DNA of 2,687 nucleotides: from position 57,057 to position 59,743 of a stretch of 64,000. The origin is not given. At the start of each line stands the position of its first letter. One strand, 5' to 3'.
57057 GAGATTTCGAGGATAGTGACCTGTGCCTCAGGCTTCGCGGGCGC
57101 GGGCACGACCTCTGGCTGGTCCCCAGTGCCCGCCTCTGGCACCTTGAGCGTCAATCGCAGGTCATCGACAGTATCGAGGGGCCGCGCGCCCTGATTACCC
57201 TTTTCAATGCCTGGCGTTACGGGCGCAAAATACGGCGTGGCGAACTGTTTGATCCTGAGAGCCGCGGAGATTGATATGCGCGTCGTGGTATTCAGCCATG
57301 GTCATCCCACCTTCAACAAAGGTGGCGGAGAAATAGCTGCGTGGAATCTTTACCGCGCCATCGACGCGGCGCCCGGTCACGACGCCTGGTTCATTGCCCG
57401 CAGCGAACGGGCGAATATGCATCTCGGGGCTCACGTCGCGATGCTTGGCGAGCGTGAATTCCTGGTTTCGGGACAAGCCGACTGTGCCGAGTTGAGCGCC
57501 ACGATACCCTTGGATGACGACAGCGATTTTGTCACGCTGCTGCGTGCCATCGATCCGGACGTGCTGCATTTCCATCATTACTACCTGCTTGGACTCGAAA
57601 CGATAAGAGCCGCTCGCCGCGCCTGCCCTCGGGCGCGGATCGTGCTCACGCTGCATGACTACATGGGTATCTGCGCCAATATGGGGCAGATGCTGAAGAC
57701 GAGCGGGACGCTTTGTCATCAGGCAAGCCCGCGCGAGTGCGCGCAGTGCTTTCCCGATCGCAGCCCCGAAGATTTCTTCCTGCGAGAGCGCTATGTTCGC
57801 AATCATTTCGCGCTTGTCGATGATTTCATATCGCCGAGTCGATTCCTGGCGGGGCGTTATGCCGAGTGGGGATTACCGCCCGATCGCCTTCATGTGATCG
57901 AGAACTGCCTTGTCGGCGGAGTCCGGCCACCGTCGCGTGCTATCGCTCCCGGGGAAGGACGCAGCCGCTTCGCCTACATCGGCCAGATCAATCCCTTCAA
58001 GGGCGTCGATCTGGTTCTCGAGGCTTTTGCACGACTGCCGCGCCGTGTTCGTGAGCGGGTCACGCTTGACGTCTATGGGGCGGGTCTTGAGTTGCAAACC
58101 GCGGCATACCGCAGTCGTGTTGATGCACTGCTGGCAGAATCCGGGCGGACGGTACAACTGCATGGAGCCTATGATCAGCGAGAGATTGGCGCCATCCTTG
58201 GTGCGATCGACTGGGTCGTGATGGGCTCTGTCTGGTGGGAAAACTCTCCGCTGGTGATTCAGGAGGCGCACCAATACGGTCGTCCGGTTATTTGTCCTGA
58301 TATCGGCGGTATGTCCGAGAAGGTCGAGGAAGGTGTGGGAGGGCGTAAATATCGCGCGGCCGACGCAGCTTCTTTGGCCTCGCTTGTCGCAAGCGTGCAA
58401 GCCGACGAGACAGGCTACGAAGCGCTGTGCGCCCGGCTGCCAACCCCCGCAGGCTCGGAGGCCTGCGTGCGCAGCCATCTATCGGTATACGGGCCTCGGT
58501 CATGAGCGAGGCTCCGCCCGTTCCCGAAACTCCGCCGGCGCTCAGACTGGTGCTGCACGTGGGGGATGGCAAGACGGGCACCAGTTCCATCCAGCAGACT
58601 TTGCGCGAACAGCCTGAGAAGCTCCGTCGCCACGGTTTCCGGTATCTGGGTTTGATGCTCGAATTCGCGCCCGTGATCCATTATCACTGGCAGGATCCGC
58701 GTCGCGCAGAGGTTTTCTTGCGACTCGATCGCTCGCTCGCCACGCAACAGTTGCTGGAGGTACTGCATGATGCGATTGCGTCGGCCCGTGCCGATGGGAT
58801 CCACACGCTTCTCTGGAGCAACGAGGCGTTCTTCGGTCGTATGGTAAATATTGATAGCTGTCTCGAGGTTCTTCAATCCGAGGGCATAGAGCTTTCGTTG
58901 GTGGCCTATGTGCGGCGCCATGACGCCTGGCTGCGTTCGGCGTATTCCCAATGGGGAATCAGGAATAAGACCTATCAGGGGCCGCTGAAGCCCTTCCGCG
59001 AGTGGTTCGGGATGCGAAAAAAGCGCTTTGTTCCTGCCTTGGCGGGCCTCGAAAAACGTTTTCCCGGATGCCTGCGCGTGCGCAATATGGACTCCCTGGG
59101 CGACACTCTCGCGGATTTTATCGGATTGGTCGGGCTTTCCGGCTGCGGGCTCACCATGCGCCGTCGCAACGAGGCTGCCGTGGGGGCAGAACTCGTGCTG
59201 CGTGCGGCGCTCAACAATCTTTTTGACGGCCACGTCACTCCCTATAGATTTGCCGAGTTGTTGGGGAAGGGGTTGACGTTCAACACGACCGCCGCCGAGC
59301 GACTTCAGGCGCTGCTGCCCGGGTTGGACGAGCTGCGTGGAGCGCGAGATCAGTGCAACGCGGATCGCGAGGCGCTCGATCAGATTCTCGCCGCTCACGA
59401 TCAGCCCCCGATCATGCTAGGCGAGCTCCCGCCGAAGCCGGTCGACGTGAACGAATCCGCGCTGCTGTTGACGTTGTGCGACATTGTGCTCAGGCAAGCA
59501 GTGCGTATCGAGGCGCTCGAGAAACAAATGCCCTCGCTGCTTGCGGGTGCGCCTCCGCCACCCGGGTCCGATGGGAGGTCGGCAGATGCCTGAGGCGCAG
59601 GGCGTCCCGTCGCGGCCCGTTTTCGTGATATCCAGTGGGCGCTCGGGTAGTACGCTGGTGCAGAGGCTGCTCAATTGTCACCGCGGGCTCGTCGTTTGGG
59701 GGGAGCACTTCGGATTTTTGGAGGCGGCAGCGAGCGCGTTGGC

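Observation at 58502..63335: Four sulfotransferase-fold genes in a capsule locus, three of them divergent paralogs with an unusual H-[VI]-G-x-x-K-[TC]-G-[ST]-S loop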

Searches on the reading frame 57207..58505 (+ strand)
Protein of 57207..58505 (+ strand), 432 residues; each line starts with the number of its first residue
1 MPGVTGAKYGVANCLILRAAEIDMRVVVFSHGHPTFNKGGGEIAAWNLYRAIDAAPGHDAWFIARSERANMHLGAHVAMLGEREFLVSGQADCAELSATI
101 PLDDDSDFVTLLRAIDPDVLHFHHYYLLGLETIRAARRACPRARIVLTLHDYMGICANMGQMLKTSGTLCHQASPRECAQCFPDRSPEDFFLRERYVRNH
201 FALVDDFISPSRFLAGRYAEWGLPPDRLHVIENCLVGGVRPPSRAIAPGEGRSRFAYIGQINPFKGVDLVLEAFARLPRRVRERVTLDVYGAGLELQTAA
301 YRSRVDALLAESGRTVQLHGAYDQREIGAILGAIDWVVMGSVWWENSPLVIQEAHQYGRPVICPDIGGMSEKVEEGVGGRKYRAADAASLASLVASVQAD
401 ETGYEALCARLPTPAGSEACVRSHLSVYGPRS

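Call 9: search_protein_families(library=pfam, proteins=[window:57207-58505:+], max_evalue=0.001)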
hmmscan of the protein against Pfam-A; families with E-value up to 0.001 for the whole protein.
window:57207-58505:+ (432 aa): 5 families
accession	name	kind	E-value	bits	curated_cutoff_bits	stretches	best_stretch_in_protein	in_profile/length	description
PF00534.26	Glycos_transf_1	-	7.6e-18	65.1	26.4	1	250-401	13-159/172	Glycosyl transferases group 1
PF13692.12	Glyco_trans_1_4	-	6.8e-17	62.5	27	1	254-396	3-138/142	Glycosyl transferases group 1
PF13439.12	Glyco_transf_4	-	4.4e-13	50.1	28.5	1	39-233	2-164/170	Glycosyltransferase Family 4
PF13579.12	Glyco_trans_4_4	-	1.6e-09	38.8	29.7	1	39-233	1-157/158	Glycosyl transferase 4-like domain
PF20706.3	GT4-conflict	-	4.4e-07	29.7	26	1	245-380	190-327/385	Family 4 Glycosyltransferase in conflict systems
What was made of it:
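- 57276..58505 (+): GT4 (GT-B fold) glycosyltransferase. Pfam Glycos_transf_1 and Glyco_transf_4 (call 9).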

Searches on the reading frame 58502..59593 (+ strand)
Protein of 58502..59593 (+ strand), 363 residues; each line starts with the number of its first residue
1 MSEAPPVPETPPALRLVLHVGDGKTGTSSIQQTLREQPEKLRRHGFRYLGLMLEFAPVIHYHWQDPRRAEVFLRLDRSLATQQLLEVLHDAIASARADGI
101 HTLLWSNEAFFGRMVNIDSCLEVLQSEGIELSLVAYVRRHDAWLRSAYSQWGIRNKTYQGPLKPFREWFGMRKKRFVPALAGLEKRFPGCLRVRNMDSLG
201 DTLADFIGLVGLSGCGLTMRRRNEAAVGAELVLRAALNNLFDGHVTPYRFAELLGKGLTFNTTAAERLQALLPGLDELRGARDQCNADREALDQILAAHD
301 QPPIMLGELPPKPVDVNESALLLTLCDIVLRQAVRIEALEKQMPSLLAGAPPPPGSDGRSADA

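Call 3: search_protein_families(library=pfam, proteins=[window:58502-59593:+], max_evalue=1)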
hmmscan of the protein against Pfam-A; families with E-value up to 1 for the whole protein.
window:58502-59593:+ (363 aa): 1 family
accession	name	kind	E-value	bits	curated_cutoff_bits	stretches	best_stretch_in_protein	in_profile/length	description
PF23793.1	LysC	-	0.23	11.8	27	1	273-296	43-66/69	Rz1-like lysis system protein LysC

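Call 4: search_protein_families(library=ncbifam, proteins=[window:58502-59593:+], max_evalue=1)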
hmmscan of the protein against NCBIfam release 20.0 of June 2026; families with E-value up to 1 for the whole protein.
window:58502-59593:+ (363 aa): 0 families

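Call 14: list_cluster_members(proteins=[window:58502-59593:+, window:59586-60401:+, window:61188-62219:+, window:62226-63335:+])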
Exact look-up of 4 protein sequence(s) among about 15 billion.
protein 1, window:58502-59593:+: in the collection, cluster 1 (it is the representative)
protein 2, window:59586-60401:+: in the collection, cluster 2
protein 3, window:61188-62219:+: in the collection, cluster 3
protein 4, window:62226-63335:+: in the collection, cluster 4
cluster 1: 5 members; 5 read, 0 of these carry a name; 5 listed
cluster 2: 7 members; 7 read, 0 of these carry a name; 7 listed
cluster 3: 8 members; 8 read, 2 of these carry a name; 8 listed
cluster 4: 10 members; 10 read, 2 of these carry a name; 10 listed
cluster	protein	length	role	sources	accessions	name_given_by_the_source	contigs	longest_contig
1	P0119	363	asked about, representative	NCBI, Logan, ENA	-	-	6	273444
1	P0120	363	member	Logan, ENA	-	-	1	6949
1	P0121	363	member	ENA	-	-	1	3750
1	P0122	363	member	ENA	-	-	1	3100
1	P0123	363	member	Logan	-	-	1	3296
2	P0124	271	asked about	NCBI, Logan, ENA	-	-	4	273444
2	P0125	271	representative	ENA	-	-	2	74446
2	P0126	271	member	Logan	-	-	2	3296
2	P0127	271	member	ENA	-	-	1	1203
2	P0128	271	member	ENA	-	-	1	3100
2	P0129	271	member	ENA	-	-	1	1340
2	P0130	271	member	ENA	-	-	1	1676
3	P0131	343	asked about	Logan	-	-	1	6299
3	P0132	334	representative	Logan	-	-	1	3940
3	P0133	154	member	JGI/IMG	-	hypothetical protein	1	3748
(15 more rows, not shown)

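Call 16: find_homologous_proteins(query=window:58502-59593:+, max_evalue=0.001)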
Query window:58502-59593:+ (363 aa): 20 proteins with E <= 0.001 among 8000 candidates.
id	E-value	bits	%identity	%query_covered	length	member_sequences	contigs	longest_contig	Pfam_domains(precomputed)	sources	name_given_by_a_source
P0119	1.2e-242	823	100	100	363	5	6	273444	-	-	-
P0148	2.0e-202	690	85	100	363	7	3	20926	-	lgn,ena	-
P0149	4.9e-193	659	82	100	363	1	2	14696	-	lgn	-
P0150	1.3e-99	352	50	91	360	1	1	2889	-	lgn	-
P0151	6.3e-95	337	48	95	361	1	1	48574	-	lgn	-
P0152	3.4e-93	331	50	91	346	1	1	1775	-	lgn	-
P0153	7.2e-86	307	46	91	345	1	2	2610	-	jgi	jgi:hypothetical protein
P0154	5.8e-75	271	42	91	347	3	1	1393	-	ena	-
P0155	7.8e-74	267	38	96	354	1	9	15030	-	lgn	-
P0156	1.2e-73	267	42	90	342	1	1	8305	-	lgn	-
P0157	5.2e-73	264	42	93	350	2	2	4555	-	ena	-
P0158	7.4e-64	234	37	92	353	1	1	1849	-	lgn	-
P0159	7.4e-63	231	37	94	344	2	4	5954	-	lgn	-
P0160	1.1e-61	227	37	92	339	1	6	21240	-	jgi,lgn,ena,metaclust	metaclust:\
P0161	7.5e-58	215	36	92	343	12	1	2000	-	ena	-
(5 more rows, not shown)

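Call 29: search_solved_structures(query=A3, max_evalue=10, show_alignments=3)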
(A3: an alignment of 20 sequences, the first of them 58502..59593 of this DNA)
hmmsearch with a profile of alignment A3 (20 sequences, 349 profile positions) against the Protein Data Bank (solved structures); distinct sequences matched with E-value up to 10: 5.
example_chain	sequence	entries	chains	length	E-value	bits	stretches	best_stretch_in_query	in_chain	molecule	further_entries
6y09_C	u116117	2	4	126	0.17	14.2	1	185-285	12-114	Autophagy-related protein 16-1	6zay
3ni0_A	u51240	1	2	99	0.72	12.2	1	274-345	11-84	Bone marrow stromal antigen 2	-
4kr6_A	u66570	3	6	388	1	11.7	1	141-194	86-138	Probable tRNA sulfurtransferase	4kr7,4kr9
7de3_A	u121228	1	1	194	1.4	11.3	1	142-203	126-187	Adenylate kinase isoenzyme 1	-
4n9x_A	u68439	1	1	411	1.7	11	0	35-73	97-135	Putative monooxygenase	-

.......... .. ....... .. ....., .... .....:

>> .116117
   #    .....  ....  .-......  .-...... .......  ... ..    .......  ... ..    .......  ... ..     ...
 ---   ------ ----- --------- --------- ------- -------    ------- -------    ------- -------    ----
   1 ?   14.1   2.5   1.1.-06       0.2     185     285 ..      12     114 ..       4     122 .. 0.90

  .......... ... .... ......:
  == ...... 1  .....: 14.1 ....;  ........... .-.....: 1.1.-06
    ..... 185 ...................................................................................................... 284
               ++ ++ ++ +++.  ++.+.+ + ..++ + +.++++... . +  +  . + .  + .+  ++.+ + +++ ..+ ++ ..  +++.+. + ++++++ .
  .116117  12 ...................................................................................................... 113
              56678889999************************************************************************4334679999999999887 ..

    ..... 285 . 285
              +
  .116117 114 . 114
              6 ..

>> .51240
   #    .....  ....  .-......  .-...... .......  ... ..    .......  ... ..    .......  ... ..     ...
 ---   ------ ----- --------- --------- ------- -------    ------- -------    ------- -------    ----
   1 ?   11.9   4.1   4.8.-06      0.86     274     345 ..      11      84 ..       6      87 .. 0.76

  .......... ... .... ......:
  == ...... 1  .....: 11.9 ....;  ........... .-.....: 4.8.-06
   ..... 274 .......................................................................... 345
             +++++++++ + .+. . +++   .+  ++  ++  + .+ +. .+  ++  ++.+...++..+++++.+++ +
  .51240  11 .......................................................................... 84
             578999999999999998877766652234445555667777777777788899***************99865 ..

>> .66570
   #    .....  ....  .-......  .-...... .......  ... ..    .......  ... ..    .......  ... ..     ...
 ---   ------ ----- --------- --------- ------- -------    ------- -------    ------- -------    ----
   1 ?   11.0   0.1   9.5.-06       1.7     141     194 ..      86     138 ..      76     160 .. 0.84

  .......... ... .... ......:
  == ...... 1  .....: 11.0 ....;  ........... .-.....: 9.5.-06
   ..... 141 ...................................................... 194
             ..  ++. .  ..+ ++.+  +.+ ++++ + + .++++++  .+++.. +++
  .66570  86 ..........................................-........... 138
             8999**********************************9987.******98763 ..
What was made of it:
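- Tried and rejected: The A-family profile alone found no sulfotransferase in the PDB by sequence (call 29).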

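Call 31: find_encoding_contigs(protein=window:58502-59593:+, flank=10000, max_places=6)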
Protein window:58502-59593:+ (363 aa): 11 contigs read that carry it; 6 places shown.
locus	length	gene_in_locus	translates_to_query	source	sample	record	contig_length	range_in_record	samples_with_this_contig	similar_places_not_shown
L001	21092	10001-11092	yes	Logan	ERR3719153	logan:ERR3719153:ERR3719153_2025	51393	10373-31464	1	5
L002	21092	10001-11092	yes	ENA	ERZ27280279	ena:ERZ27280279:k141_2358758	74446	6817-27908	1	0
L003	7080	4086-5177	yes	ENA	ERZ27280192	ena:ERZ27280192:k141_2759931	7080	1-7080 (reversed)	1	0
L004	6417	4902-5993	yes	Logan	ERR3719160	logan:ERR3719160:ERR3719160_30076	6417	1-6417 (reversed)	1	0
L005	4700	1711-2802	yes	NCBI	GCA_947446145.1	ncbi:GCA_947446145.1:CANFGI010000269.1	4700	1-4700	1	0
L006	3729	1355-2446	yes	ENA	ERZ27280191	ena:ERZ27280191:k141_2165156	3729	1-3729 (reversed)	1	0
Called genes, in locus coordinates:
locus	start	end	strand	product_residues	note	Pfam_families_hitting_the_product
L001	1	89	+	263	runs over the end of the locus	PF01061:ABC2_membrane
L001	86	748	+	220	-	PF00005:ABC_tran, PF13304:AAA_21 (faint)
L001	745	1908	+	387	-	-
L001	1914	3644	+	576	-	PF02563:Poly_export, PF10531:SLBB (faint), PF22461:SLBB_2 (weak)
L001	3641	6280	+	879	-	PF00535:Glycos_transf_2, PF13641:Glyco_tranf_2_3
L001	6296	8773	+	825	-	PF00535:Glycos_transf_2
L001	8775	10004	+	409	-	PF13439:Glyco_transf_4, PF13579:Glyco_trans_4_4, PF20706:GT4-conflict (weak), PF00534:Glycos_transf_1, PF13692:Glyco_trans_1_4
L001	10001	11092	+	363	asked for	-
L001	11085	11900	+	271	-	PF13469:Sulfotransfer_3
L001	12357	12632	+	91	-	-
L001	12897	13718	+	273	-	-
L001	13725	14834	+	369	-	-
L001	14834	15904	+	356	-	-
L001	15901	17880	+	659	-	PF05159:Capsule_synth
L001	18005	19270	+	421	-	PF05159:Capsule_synth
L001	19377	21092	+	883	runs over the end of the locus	PF00353:HemolysinCabind (weak)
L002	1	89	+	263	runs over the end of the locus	PF01061:ABC2_membrane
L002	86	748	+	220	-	PF00005:ABC_tran, PF13304:AAA_21 (faint)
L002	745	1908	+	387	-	-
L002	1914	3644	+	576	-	PF02563:Poly_export, PF10531:SLBB (faint), PF22461:SLBB_2 (weak)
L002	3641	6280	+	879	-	PF00535:Glycos_transf_2, PF13641:Glyco_tranf_2_3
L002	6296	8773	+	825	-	PF00535:Glycos_transf_2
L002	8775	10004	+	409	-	PF13439:Glyco_transf_4, PF13579:Glyco_trans_4_4, PF20706:GT4-conflict (weak), PF00534:Glycos_transf_1, PF13692:Glyco_trans_1_4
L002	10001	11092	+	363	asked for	-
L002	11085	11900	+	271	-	PF13469:Sulfotransfer_3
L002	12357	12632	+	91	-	-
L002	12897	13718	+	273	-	-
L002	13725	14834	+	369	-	-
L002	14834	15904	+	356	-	-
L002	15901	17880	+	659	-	PF05159:Capsule_synth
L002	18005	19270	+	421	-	PF05159:Capsule_synth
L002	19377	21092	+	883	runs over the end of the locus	PF00353:HemolysinCabind (weak)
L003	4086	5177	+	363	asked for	-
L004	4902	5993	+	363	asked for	-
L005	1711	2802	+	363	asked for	-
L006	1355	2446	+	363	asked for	-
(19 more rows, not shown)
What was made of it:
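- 57276..58505 (+): The 409-aa start is taken from the gene calls in call 31.
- On Group 2/3-like ABC-transporter-dependent (Kps) capsule locus: They lie outside the window but on identical contigs L001/L002, directly downstream: 659-aa and 421-aa proteins with PF05159 (call 31).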

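Call 51: predict_structure(alignment_id=A3)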
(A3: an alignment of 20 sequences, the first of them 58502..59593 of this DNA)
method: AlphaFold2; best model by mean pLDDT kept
length: 363 residues; sequences in the alignment: 20
mean_pLDDT: 84.0   pTM: 0.79
mean pLDDT of the five models: 84.0, 83.0, 82.7, 82.5, 81.2
residues with pLDDT >= 90: 194; 70-90: 108; 50-70: 34; < 50: 27
segments of 3 or more residues with pLDDT < 50: 1-8, 255-261, 354-363
pLDDT, mean of each block of 10 residues (from residue 1): 46 88 90 95 97 96 92 93 98 96 93 91 96 96 92 83 88 91 95 95 95 93 69 78 69 46 67 88 93 97 92 78 72 81 69 42 31
secondary structure, 60 per line:
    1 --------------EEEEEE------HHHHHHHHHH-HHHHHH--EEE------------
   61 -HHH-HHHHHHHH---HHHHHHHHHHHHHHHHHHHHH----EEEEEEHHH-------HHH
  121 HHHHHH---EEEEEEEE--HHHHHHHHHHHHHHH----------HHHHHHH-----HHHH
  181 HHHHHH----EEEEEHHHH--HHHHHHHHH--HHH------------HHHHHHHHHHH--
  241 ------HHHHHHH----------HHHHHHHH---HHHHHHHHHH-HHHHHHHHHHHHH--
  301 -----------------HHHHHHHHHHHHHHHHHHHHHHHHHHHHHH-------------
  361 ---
elements in order: E15-20 H27-36 H38-43 E46-48 H66-73 H77-97 E102-107 H118-126 E130-137 H140-154 H165-171 H177-186 E191-195 H196-199 H202-210 H228-238 H247-253 H264-271 H275-284 H286-298 H318-347

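Call 55: fold_search(model_id=the predicted structure, library=pdb)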
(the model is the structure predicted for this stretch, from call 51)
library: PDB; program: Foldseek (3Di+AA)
matches with E <= 10: 997; with E <= 0.001: 10
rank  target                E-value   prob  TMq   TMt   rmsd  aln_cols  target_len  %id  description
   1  9wwe                  4.1e-05  1.00  0.32  0.36  14.5       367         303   11  Crystal structure of human tyrosylprotein sulfotransferase 2 (TPST2) in cation-bound state (released 2025-12-31)
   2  5wrj_C                7.7e-05  1.00  0.33  0.41  11.7       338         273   12  Crystal structure of human tyrosylprotein sulfotransferase-1 complexed with PAP and gastrin peptide (released 2017-09-06)
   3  3ap3_A                8.1e-05  1.00  0.33  0.40  11.5       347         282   13  Crystal structure of human tyrosylprotein sulfotransferase-2 complexed with PAP (released 2011-10-26)
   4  3ap1_A                2.0e-04  0.99  0.31  0.35  12.7       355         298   12  Crystal structure of human tyrosylprotein sulfotransferase-2 complexed with PAP and C4 peptide (released 2011-10-26)
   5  5wri_A                2.6e-04  1.00  0.30  0.37  11.9       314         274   13  Crystal structure of human tyrosylprotein sulfotransferase-1 complexed with PAP and C4 peptide (released 2017-09-13)
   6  5wrj_A                3.0e-04  1.00  0.31  0.38  12.2       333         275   13  Crystal structure of human tyrosylprotein sulfotransferase-1 complexed with PAP and gastrin peptide (released 2017-09-06)
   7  3ap3_D                3.6e-04  0.99  0.31  0.36  13.5       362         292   12  Crystal structure of human tyrosylprotein sulfotransferase-2 complexed with PAP (released 2011-10-26)
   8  7r0o_A                3.6e-04  0.96  0.26  0.27  14.7       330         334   13  Structure of a cytosolic sulfotransferase of Anopheles gambiae (AGAP001425). (released 2022-08-10)
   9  3rnl                  4.3e-04  1.00  0.34  0.47  10.1       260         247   13  Crystal Structure of Sulfotransferase from Alicyclobacillus acidocaldarius (released 2011-06-29)
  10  7r0o_B                5.4e-04  0.97  0.28  0.29  14.6       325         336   12  Structure of a cytosolic sulfotransferase of Anopheles gambiae (AGAP001425). (released 2022-08-10)
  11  3q8x_B                1.1e-03  0.94  0.26  0.32  12.1       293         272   14  Structure of a toxin-antitoxin system bound to its substrate (released 2011-03-09)
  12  5hci_E                1.3e-03  0.90  0.21  0.28  11.2       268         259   11  GPN-loop GTPase Npa3 in complex with GDP (released 2016-01-20)
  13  1gvn_D                1.4e-03  0.89  0.24  0.30  12.6       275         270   11  Crystal Structure of the Plasmid Maintenance System epsilon/zeta: Meachnism of toxin inactivation and toxin function (released 2003-01-29)
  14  2p5t_D                1.5e-03  0.98  0.25  0.34  11.9       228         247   12  Molecular and structural characterization of the PezAT chromosomal toxin-antitoxin system of the human pathogen Strept (released 2007-05-15)
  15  1efh_A                1.9e-03  0.98  0.35  0.42  10.9       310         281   12  CRYSTAL STRUCTURE OF THE HUMAN HYDROXYSTEROID SULFOTRANSFERASE IN THE PRESENCE OF PAP (released 2000-09-06)
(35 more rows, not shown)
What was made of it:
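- Closest known: Heparan-sulfate type carbohydrate sulfotransferases. Same: TPST1/2 are the best fold hits for A (call 55).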
